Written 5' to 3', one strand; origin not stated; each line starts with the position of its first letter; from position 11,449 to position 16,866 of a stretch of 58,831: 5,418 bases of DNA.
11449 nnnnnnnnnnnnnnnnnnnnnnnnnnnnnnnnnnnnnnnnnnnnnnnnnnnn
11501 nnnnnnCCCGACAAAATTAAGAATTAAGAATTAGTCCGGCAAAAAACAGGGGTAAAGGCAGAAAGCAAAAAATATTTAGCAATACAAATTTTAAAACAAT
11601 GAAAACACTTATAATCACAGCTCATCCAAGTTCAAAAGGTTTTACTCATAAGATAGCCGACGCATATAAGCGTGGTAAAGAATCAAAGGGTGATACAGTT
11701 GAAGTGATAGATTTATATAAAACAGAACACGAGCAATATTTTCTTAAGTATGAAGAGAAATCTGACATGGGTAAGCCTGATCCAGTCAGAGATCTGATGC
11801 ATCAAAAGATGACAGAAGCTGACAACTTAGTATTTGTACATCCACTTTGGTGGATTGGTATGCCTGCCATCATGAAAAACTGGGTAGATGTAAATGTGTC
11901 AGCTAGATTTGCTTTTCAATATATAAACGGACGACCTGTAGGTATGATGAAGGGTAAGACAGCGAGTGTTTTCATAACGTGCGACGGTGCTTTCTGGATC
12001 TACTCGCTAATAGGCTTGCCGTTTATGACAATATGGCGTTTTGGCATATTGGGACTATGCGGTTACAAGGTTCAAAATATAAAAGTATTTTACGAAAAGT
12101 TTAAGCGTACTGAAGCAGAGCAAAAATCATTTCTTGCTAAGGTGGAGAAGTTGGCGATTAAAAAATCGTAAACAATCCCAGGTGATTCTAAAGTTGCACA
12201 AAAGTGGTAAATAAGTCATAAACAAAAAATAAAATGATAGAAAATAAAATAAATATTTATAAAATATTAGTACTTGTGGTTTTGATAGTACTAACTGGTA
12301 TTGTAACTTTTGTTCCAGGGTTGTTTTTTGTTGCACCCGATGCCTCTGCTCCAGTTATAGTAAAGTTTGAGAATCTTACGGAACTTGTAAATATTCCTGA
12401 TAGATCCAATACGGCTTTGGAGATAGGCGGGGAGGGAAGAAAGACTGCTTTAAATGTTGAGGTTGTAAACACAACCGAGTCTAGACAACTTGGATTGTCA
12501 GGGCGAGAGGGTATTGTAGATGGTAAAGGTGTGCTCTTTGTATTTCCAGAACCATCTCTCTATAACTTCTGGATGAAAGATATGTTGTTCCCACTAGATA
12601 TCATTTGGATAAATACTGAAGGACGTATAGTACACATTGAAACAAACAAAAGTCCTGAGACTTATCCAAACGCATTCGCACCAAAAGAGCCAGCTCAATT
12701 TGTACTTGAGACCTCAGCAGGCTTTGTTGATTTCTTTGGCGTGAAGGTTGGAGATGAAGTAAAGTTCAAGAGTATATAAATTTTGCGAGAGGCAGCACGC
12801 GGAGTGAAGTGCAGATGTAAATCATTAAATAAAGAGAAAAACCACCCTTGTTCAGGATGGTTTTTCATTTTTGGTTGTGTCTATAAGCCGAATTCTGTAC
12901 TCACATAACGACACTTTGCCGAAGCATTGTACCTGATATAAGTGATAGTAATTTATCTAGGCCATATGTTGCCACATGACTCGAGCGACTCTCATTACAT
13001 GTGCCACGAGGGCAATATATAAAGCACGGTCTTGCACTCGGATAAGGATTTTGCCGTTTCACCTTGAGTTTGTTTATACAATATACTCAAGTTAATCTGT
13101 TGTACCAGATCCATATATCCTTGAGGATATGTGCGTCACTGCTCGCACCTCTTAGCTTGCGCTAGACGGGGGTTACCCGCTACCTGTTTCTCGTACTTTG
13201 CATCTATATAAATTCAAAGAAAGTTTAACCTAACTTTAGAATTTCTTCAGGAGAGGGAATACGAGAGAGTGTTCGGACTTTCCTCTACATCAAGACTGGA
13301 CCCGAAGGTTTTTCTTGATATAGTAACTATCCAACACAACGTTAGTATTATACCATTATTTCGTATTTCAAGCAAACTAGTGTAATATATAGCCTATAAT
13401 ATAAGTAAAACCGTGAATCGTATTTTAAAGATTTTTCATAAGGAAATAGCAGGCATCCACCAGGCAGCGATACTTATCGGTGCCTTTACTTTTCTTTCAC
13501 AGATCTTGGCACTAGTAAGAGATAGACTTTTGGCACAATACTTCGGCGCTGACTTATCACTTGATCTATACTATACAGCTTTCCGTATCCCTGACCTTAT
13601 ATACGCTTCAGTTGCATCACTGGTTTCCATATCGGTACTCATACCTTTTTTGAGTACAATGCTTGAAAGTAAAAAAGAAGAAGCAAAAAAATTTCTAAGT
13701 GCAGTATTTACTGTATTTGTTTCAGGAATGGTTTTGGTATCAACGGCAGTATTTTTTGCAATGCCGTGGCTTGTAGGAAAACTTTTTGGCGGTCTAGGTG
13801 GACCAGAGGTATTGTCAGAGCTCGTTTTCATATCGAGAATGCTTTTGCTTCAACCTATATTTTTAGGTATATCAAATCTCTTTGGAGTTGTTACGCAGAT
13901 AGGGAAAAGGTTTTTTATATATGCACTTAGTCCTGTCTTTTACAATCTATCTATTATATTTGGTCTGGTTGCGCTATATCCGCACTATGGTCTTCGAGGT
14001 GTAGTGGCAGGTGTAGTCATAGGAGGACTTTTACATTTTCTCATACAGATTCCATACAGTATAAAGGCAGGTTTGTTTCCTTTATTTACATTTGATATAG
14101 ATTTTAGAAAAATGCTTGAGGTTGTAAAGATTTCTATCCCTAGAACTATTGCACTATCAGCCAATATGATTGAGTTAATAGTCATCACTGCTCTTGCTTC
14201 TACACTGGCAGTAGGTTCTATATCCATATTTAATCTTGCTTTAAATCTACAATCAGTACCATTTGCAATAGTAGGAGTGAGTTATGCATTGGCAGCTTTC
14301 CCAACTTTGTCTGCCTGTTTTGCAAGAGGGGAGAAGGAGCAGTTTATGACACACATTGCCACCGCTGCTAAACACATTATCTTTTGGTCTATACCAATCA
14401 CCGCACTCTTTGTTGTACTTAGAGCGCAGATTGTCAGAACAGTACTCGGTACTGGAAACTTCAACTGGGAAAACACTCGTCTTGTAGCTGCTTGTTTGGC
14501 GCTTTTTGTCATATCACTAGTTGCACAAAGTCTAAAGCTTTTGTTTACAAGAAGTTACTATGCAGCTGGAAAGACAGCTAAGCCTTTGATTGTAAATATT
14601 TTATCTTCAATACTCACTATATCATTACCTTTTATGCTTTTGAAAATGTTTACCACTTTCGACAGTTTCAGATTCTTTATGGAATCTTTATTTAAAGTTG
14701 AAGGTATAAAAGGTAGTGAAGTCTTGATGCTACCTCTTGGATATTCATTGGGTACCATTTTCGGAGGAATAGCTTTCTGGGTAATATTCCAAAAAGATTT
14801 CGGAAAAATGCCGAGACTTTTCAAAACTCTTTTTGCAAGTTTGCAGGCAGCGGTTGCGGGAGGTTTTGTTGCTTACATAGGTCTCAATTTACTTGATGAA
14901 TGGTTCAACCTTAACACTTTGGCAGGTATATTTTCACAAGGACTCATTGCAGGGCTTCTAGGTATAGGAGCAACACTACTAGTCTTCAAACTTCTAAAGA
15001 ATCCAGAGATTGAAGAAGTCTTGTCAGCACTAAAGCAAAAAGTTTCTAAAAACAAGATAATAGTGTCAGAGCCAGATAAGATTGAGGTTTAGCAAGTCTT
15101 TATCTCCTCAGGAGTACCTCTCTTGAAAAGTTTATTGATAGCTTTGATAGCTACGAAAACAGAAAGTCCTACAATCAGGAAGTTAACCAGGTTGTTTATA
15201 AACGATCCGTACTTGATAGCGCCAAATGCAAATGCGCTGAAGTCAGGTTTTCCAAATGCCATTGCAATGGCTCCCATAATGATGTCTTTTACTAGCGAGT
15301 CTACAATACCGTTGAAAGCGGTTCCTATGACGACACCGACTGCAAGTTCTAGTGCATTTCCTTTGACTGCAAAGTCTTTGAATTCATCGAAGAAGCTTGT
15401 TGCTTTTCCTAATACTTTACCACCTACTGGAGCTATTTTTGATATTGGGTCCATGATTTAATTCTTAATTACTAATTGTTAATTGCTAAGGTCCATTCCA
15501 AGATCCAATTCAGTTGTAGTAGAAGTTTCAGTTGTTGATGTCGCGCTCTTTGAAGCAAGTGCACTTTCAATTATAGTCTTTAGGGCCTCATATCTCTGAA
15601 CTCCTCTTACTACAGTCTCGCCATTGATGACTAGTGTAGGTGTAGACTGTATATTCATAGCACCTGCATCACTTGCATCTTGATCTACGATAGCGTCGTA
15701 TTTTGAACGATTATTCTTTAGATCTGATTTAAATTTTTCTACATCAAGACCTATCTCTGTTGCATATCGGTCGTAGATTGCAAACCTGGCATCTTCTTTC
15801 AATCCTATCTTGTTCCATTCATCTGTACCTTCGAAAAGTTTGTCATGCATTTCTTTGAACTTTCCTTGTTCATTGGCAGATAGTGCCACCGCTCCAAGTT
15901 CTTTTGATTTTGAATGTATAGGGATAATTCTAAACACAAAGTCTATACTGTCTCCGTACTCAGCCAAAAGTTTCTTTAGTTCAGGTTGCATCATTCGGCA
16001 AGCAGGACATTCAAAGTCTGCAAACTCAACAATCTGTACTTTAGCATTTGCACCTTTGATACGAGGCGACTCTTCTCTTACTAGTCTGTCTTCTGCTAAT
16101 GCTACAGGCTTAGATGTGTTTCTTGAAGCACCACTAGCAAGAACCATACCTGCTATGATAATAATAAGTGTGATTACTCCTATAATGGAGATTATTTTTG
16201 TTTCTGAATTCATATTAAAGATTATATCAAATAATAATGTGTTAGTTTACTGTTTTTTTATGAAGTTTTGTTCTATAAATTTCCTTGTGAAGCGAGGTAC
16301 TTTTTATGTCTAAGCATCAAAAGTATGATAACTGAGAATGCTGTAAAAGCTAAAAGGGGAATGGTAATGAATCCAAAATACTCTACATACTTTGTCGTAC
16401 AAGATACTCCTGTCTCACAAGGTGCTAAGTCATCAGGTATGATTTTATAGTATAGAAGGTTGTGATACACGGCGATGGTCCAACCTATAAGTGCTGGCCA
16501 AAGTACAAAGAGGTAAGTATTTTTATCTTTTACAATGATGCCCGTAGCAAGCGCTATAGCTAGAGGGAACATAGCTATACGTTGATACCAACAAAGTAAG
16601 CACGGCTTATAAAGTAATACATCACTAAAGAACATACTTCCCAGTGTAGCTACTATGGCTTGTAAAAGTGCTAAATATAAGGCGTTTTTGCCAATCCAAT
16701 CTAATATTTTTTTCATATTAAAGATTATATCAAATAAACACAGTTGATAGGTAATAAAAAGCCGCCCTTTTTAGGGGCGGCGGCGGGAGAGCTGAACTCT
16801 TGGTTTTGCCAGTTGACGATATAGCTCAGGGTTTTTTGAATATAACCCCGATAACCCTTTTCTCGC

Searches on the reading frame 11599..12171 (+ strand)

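Call 79: search_protein_families(library=pfam, proteins=[window:11599-12171:+], max_evalue=0.0001)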
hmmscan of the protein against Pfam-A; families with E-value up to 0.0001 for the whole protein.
window:11599-12171:+ (190 aa): 2 families
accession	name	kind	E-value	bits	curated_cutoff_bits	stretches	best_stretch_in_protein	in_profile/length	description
PF02525.22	Flavodoxin_2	-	5.5e-32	111.5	27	1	1-183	1-195/198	Flavodoxin-like fold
PF03358.20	FMN_red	-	2.1e-13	50.5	24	1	1-117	1-112/152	NADPH-dependent FMN reductase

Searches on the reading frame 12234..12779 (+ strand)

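Call 80: search_protein_families(library=pfam, proteins=[window:12234-12779:+], max_evalue=0.0001)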
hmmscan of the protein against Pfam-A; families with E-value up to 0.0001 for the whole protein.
window:12234-12779:+ (181 aa): 1 family
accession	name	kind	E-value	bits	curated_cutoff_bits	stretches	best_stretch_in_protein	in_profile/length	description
PF02643.20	DUF192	-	5e-29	100.7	27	1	74-178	2-96/96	Uncharacterized ACR, COG1430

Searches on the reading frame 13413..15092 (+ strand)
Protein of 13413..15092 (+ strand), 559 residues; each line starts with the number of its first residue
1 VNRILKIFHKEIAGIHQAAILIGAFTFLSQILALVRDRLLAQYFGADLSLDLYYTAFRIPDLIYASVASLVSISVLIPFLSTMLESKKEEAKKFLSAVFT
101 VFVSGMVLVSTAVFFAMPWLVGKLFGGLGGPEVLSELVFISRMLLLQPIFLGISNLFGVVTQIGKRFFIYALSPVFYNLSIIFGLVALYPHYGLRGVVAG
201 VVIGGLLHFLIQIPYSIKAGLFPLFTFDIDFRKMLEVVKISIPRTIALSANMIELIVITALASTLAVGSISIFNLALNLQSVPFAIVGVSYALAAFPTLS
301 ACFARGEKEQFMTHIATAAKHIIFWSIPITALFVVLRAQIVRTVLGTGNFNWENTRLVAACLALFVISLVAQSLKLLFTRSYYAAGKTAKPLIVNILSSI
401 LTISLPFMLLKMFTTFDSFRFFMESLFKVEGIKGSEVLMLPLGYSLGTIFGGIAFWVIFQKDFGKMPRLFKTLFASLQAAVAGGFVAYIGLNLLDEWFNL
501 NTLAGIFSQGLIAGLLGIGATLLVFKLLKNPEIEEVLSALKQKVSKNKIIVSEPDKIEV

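Call 80: search_protein_families(library=pfam, proteins=[window:13413-15092:+], max_evalue=0.0001)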
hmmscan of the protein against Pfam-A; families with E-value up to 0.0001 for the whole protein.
window:13413-15092:+ (559 aa): 1 family
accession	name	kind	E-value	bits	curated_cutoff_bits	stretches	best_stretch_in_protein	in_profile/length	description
PF03023.19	MurJ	-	4.1e-65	220.6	27.4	1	40-414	1-376/451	Lipid II flippase MurJ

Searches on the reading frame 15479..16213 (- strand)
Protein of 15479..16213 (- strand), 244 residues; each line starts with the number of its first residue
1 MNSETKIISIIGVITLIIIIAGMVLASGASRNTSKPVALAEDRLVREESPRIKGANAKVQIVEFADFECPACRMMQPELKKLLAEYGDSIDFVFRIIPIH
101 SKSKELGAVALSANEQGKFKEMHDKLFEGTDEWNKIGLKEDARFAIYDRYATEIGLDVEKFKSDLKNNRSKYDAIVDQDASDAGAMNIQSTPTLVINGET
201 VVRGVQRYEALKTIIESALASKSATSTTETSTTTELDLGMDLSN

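Call 80: search_protein_families(library=pfam, proteins=[window:15479-16213:-], max_evalue=0.0001)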
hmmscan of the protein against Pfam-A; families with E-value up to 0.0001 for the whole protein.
window:15479-16213:- (244 aa): 6 families
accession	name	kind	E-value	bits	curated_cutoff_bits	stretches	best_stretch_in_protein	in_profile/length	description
PF13462.12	Thioredoxin_4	-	1.1e-25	91.2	23.2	1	55-216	11-164/165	Thioredoxin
PF01323.26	DSBA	-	1.2e-16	61.5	25.6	2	60-133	1-71/191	DSBA-like thioredoxin domain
PF13743.12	Thioredoxin_5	-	3.2e-09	37.2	27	1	146-198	115-165/186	Thioredoxin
PF13192.12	Thioredoxin_3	-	2.1e-06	28.1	24.8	1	163-215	22-75/76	Thioredoxin domain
PF00085.26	Thioredoxin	-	9.2e-06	26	23.5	0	57-93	18-54/103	Thioredoxin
PF13098.12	Thioredoxin_2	-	4.6e-05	24.1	27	0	55-213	3-102/104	Thioredoxin-like domain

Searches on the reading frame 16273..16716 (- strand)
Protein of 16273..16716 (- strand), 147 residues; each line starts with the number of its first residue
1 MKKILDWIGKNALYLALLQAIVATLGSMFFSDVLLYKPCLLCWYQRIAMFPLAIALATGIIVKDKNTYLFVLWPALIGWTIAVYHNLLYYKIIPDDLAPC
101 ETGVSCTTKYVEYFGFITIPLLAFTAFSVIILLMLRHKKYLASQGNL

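Call 80: search_protein_families(library=pfam, proteins=[window:16273-16716:-], max_evalue=0.0001)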
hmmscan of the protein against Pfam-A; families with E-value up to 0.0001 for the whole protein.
window:16273-16716:- (147 aa): 1 family
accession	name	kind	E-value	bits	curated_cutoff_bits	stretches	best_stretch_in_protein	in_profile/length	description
PF02600.21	DsbB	-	1.2e-11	45.6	22.1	1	12-133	4-144/148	Disulfide bond formation protein DsbB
